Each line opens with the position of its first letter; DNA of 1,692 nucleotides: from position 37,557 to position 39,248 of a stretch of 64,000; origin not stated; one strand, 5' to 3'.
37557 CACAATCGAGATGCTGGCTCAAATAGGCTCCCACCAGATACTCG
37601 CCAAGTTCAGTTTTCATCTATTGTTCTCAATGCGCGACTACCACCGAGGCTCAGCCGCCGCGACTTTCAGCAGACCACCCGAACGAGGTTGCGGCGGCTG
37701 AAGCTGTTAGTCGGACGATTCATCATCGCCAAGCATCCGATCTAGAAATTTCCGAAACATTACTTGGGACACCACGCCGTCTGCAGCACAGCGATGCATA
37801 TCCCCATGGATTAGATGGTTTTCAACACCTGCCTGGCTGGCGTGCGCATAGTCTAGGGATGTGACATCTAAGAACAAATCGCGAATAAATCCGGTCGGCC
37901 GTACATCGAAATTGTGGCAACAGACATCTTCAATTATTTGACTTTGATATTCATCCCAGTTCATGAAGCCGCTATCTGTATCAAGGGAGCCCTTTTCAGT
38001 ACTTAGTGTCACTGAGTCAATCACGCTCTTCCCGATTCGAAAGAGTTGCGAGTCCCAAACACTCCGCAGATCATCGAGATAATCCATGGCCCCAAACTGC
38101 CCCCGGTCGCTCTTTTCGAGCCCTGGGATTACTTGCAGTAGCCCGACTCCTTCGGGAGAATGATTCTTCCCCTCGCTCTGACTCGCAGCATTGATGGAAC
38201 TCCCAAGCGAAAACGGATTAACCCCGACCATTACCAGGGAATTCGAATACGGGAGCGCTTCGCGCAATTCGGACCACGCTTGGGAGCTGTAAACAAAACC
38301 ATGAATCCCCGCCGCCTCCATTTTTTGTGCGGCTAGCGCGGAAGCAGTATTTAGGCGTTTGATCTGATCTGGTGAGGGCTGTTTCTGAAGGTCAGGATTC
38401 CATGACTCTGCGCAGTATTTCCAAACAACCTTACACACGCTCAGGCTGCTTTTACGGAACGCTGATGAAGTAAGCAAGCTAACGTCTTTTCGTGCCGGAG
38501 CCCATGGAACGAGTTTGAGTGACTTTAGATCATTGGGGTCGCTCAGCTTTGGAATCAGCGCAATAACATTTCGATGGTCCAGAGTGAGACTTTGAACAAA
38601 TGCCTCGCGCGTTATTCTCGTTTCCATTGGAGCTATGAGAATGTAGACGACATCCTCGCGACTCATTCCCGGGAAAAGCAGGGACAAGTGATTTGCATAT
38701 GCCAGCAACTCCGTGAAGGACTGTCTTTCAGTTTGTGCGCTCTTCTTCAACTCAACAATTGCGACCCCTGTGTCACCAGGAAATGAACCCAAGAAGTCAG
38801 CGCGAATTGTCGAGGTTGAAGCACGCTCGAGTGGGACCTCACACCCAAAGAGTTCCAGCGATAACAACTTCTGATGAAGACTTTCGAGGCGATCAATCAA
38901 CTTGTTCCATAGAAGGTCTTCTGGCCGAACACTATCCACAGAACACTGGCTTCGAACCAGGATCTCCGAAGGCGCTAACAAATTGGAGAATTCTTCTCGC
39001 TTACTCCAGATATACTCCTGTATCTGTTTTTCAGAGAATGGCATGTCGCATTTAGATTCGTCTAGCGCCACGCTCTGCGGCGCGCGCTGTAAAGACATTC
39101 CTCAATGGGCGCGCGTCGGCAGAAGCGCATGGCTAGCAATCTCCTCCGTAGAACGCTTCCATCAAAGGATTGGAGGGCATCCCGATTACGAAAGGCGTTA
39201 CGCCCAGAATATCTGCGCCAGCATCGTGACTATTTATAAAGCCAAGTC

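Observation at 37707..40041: Adjacent HNH-plus-X and PD-(D/E)xK-plus-Y proteins: possible two-component effector pair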

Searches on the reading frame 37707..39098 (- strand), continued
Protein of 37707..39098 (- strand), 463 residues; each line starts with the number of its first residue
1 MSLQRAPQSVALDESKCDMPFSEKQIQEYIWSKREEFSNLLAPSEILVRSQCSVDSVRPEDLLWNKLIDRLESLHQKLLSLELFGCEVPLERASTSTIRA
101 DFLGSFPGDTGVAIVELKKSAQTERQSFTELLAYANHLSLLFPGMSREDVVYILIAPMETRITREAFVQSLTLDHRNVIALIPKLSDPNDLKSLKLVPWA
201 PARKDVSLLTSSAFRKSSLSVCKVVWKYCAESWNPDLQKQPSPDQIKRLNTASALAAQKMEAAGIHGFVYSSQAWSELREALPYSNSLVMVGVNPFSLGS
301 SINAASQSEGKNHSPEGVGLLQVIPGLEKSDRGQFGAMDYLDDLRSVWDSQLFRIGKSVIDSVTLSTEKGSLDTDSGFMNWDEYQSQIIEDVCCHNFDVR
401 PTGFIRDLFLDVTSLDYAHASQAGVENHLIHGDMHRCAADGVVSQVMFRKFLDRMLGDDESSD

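Call 72: find_related_loci(query=A2, collection=metagenome_contigs, flank=6000)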
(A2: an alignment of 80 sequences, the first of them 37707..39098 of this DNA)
Query A2 (463 aa) in metagenome_contigs; peptide patterns used: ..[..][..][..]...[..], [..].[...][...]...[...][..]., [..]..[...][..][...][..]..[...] (x = any residue, [..] = any of these).
487 stretches matched a pattern; 97 encode a relative of the query (tblastn E <= 1e-3); the best 80 are kept; 80 distinct loci.
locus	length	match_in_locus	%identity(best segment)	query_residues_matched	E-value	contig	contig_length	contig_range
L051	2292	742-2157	50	1-460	2e-162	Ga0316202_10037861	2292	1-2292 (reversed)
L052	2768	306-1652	51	17-460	1e-153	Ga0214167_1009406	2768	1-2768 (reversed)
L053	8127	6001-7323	49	19-456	2e-142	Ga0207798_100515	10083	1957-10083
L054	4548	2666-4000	49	19-458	2e-140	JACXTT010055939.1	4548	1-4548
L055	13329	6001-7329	46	19-456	3e-127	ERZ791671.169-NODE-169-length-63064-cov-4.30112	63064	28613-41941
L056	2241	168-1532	46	10-459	1e-134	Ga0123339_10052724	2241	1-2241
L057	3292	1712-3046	44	21-460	4e-116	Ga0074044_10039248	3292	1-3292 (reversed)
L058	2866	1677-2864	45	19-409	6e-116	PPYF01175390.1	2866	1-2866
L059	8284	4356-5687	40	22-457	4e-111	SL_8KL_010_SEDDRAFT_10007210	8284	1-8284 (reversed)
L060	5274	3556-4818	42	21-455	5e-108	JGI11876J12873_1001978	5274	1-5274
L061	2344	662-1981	40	22-455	1e-106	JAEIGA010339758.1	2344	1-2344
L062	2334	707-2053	38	18-457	2e-105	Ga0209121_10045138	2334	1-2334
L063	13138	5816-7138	39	19-452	2e-100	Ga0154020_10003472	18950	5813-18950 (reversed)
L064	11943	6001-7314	38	22-452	4e-100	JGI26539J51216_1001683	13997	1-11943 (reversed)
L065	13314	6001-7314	38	22-452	4e-100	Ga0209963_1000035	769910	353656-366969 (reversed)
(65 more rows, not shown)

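Call 73: find_related_loci(query=A2, collection=viral_contigs, flank=6000)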
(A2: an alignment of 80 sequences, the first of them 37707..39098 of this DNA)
Query A2 (463 aa) in viral_contigs; peptide patterns used: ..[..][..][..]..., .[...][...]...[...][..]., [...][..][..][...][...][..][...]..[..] (x = any residue, [..] = any of these).
73 stretches matched a pattern; 5 encode a relative of the query (tblastn E <= 1e-3); 5 distinct loci.
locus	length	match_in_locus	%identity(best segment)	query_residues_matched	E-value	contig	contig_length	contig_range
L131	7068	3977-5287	49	19-460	5e-146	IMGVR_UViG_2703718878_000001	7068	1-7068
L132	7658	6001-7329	46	19-456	1e-129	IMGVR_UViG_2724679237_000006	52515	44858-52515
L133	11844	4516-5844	45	19-456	2e-127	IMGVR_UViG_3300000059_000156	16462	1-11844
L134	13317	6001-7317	39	22-455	2e-102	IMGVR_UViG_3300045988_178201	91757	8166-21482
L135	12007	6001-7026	31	62-406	2e-46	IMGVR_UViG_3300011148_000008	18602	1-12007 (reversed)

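Call 82: list_cluster_members(proteins=[P0161, P0167, P0135, P0146, P0023, P0066, P0078, P0029])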
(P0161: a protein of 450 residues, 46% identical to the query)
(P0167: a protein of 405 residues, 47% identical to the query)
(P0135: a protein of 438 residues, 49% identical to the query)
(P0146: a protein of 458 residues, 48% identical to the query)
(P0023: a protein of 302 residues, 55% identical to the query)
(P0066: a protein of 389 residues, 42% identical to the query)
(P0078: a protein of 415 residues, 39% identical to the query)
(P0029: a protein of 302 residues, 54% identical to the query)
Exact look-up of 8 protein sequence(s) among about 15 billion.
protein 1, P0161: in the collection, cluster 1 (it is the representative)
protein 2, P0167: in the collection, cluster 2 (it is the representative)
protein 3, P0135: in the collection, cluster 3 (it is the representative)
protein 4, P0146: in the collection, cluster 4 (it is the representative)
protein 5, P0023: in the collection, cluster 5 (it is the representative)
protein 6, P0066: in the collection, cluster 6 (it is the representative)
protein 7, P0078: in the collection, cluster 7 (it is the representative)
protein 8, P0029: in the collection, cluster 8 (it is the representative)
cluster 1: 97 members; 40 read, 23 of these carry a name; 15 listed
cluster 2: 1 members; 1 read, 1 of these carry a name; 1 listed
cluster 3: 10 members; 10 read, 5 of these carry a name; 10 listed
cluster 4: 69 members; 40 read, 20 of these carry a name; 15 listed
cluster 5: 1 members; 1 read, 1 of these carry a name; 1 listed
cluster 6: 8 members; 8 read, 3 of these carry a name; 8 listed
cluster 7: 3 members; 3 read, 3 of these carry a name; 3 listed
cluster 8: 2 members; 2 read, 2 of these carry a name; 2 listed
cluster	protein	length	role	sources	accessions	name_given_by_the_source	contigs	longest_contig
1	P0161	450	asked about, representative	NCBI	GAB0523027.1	hypothetical protein BT08F39_44050 [Escherichia coli]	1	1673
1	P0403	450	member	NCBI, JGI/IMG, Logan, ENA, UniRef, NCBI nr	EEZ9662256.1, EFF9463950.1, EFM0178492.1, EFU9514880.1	hypothetical protein QHN75_02790 [Escherichia coli] | hypothetical protein | hypothetical protein n=6 Tax=Escherichia coli TaxID=562 RepID=UPI000BE563C9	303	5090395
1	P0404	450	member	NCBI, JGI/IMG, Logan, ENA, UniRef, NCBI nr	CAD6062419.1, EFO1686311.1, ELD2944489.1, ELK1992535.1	Uncharacterised protein [Escherichia coli] | hypothetical protein n=1 Tax=Escherichia coli TaxID=562 RepID=UPI000BDF0E15 | hypothetical protein [Escherichia coli]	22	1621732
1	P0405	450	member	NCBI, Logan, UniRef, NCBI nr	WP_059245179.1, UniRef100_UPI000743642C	hypothetical protein [Escherichia albertii] | hypothetical protein n=1 Tax=Escherichia albertii TaxID=208962 RepID=UPI000743642C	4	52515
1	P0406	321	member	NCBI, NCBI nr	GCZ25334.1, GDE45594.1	hypothetical protein HmCmsJML125_03884 [Escherichia coli]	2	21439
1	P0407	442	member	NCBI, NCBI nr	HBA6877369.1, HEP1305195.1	TPA: hypothetical protein J1W04_004812, partial [Escherichia coli] | hypothetical protein [Escherichia coli]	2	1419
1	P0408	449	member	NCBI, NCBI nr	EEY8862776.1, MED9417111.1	hypothetical protein RCN08_06150, partial [Escherichia coli] | hypothetical protein [Escherichia coli]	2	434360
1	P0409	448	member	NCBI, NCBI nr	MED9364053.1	hypothetical protein RCM72_17340, partial [Escherichia marmotae] | hypothetical protein [Escherichia marmotae]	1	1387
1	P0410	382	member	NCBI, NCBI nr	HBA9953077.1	TPA: hypothetical protein J1508_004138, partial [Escherichia coli] | hypothetical protein [Escherichia coli]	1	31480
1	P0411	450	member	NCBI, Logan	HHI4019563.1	TPA: hypothetical protein ACP5DJ_003262 [Escherichia coli]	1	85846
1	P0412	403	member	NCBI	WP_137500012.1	hypothetical protein, partial [Escherichia coli]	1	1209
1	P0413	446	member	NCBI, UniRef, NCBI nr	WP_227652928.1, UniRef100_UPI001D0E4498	hypothetical protein [Klebsiella pneumoniae] | hypothetical protein n=1 Tax=Klebsiella pneumoniae TaxID=573 RepID=UPI001D0E4498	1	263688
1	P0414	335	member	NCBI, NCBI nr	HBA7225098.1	TPA: hypothetical protein J1X88_004124, partial [Escherichia coli] | hypothetical protein [Escherichia coli]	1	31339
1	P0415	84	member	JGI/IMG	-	hypothetical protein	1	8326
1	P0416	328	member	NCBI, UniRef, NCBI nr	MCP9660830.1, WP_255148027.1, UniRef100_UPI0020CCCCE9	hypothetical protein [Escherichia fergusonii] | hypothetical protein n=1 Tax=Escherichia fergusonii TaxID=564 RepID=UPI0020CCCCE9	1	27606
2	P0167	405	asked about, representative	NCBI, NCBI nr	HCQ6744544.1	TPA: hypothetical protein OL620_004821, partial [Escherichia coli] | hypothetical protein [Escherichia coli]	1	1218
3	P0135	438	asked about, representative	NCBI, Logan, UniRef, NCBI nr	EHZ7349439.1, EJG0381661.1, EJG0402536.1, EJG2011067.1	hypothetical protein N5K32_003059 [Vibrio parahaemolyticus] | hypothetical protein n=1 Tax=Vibrio parahaemolyticus TaxID=670 RepID=UPI0007A0063A | hypothetical protein [Vibrio parahaemolyticus]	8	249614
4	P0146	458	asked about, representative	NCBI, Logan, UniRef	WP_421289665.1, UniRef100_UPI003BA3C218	hypothetical protein [Aeromonas veronii] | hypothetical protein n=1 Tax=Aeromonas veronii TaxID=654 RepID=UPI003BA3C218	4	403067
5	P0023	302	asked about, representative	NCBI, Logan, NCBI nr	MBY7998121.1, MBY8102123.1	HNH endonuclease [Vibrio fluvialis]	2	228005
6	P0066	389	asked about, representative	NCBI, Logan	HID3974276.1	TPA: hypothetical protein ACXE0Z_003724 [Enterobacter cloacae]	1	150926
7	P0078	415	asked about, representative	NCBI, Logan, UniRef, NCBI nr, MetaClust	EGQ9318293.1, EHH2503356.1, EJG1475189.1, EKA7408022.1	HNH endonuclease [Vibrio parahaemolyticus] | HNH endonuclease n=1 Tax=Vibrio parahaemolyticus TaxID=670 RepID=UPI00069DB85C | HNH endonuclease signature motif containing protein [Vibrio parahaemolyticus]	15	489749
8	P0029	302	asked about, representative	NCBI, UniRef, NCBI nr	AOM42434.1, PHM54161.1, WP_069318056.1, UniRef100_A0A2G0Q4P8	HNH endonuclease [Xenorhabdus hominickii] | HNH endonuclease n=1 Tax=Xenorhabdus hominickii TaxID=351679 RepID=A0A2G0Q4P8_XENHO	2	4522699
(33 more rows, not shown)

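Call 86: find_encoding_contigs(protein=P0161, flank=200, max_places=1)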
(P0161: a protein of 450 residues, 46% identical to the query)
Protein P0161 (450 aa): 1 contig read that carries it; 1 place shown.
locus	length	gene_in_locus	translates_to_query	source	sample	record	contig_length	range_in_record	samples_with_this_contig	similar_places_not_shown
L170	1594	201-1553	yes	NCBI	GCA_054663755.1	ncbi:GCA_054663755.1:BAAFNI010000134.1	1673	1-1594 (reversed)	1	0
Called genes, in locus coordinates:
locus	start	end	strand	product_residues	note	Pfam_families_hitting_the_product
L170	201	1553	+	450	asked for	-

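Call 115: search_protein_families(library=phrogs, proteins=[window:37707-39098:-], max_evalue=0.001)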
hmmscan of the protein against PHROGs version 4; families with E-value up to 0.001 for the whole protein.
window:37707-39098:- (463 aa): 1 family
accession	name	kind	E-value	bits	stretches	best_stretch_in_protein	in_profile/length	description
phrog_30092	-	unknown function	1.4e-09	38.5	1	21-296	5-268/408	-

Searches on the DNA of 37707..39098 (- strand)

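Call 87: search_dna_similar(query=L170:201-1553:+, collection=ecoli_genomes, mode=near, max_rows=10, rows=spread)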
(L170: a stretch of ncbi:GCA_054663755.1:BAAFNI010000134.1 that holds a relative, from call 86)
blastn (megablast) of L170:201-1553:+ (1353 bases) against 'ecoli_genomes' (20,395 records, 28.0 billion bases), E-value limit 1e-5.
Records with a match: 5; places in all: 5; records where one place covers at least 80% of the query: 5.
Genomes with a match: 5 of 5426; with a place that covers at least 80% of the query: 5. Places per genome that has any: lowest 1, median 1, highest 1. On chromosomes: 5 places; on plasmids: 0.
Best place of each record, by identity: >=99% 5.
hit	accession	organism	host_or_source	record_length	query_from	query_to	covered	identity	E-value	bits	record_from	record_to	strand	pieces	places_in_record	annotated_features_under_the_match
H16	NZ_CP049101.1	Escherichia coli strain EC28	Homo sapiens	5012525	1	1353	100%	99.9%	0e+0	2494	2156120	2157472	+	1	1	hypothetical protein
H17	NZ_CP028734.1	Escherichia coli strain A42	Antechinus swainsonii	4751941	1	1353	100%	99.9%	0e+0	2494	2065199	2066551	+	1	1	hypothetical protein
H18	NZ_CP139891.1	Escherichia coli strain ECO20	Homo sapiens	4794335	1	1353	100%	99.9%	0e+0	2494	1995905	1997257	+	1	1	hypothetical protein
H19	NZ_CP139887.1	Escherichia coli strain ECO21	Homo sapiens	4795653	1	1353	100%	99.9%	0e+0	2494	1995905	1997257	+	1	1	hypothetical protein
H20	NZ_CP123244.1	Escherichia coli strain YZMc3-1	chicken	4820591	1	1353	100%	99.9%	0e+0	2488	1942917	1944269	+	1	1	hypothetical protein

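Call 88: get_annotated_region(hit=H16, flank=9000)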
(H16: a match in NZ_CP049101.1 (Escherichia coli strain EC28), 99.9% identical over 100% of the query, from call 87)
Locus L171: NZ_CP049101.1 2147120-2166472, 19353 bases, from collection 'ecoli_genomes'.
description: Escherichia coli strain EC28 chromosome, complete genome
organism: Escherichia coli strain EC28 (NCBI taxid 562)
replicon: chromosome; assembly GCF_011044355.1
host: Homo sapiens; source: urine; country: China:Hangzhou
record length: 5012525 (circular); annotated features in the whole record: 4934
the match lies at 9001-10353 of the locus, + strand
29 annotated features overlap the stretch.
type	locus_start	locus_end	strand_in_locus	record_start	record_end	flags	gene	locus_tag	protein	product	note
CDS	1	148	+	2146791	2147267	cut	-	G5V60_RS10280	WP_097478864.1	toxin YdaT family protein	-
CDS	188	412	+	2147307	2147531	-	-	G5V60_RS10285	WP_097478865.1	hypothetical protein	-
CDS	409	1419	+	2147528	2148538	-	-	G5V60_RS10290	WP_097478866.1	replication protein RepO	-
CDS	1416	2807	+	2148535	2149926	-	-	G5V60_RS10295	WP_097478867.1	replicative DNA helicase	-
CDS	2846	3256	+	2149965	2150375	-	-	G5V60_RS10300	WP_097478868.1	hypothetical protein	-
CDS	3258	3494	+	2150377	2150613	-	-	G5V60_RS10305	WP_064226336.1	hypothetical protein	-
CDS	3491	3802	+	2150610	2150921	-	-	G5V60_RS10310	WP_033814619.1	DNA-binding protein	-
CDS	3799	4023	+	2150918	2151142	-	-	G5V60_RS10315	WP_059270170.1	hypothetical protein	-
CDS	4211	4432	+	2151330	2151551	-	-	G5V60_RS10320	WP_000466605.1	hypothetical protein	-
CDS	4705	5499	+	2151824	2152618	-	-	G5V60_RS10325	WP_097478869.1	ORF6N domain-containing protein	-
CDS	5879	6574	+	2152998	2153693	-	-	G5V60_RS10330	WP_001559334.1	hypothetical protein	-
CDS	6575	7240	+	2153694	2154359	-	-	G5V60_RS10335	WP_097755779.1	class I SAM-dependent methyltransferase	-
CDS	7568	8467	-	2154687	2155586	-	-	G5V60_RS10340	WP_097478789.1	SMEK domain-containing protein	-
CDS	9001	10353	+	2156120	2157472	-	-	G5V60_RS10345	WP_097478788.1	hypothetical protein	-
CDS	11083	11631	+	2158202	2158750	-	-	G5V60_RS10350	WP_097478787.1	hypothetical protein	-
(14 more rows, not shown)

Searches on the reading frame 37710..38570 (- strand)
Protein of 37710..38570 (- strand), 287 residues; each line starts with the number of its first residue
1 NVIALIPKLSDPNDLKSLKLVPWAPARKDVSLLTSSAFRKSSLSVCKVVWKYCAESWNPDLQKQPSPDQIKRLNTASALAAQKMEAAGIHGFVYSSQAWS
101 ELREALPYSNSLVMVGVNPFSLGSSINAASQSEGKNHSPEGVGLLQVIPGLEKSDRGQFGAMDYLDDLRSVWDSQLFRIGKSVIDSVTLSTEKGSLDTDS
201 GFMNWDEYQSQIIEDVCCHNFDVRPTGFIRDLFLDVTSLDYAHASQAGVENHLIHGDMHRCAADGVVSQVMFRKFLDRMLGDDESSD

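Call 67: find_homologous_proteins(query=A6, max_evalue=0.001)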
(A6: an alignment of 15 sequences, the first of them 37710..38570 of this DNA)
Query A6 (15 sequences) (287 aa, profile of the alignment): 62 proteins with E <= 0.001 among 7133 candidates.
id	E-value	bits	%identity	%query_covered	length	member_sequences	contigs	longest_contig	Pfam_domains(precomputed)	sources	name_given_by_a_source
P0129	1.8e-123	430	45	99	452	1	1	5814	-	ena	-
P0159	3.0e-119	416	45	99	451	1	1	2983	-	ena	-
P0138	1.4e-118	414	43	97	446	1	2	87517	-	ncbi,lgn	-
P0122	1.7e-118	413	85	100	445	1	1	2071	-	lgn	-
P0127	2.3e-118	413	49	99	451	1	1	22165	-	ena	-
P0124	6.5e-118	411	50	99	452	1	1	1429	-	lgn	-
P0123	1.9e-117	410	49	98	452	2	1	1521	-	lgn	-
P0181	3.5e-117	409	38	98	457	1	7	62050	-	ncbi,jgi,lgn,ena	jgi:hypothetical protein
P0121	2.4e-115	403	100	100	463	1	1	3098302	-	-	-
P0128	4.4e-115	402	49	99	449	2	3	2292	-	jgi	-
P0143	3.4e-113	396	47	99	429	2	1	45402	-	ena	-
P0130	8.7e-113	394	47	99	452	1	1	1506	-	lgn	-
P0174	7.0e-112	392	37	98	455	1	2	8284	-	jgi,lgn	-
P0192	1.5e-111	390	36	97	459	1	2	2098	-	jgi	jgi:hypothetical protein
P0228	1.6e-111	390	30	99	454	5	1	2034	-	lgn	-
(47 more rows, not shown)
